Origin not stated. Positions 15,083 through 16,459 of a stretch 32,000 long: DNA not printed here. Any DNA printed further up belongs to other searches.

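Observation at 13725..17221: Self-contained module: AAA+/DUF4143 ATPase divergent from two overlapping orphan ORFs - best candidate for an undescribed conflict/defence-type system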

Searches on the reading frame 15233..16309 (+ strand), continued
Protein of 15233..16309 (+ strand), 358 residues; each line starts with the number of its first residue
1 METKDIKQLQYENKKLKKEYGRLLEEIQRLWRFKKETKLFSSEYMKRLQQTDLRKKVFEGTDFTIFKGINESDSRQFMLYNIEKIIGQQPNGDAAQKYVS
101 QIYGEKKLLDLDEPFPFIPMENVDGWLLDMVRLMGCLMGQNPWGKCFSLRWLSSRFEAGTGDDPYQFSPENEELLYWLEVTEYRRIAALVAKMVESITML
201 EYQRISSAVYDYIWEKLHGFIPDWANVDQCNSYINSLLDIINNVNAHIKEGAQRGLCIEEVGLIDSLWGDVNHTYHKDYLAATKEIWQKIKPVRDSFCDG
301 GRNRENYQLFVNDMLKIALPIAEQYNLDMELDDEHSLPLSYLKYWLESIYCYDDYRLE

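Call 98: list_cluster_members(proteins=[window:15233-16306:+, window:16290-17132:+, window:13725-14894:-])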
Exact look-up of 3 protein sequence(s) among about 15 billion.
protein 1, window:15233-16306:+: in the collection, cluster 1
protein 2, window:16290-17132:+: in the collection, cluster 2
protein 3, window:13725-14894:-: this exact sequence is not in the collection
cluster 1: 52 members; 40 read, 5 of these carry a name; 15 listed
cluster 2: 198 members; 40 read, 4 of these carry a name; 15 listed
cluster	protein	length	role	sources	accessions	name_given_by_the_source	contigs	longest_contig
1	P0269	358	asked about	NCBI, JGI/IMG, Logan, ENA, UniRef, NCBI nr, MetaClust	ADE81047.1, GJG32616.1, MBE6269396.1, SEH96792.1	hypothetical protein PRMUPPPA20_07250 [Xylanibacter ruminicola] | Uncharacterized protein n=2 Tax=Xylanibacter ruminicola TaxID=839 RepID=D5EW51_XYLR2 | hypothetical protein [Xylanibacter ruminicola]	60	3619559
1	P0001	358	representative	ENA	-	-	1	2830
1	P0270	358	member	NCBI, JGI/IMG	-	hypothetical protein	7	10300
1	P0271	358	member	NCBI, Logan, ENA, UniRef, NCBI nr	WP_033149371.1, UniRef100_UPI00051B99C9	hypothetical protein [Prevotella sp. RM4] | hypothetical protein n=1 Tax=Prevotella sp. RM4 TaxID=1200547 RepID=UPI00051B99C9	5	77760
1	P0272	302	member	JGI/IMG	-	hypothetical protein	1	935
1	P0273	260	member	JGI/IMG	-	hypothetical protein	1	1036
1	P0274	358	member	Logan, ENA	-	-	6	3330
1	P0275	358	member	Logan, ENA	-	-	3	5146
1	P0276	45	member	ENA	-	-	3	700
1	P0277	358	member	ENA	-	-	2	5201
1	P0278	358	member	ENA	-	-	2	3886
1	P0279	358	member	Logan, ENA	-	-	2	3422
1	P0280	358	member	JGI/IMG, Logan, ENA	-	-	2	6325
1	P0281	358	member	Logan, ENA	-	-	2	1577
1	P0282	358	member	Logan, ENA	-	-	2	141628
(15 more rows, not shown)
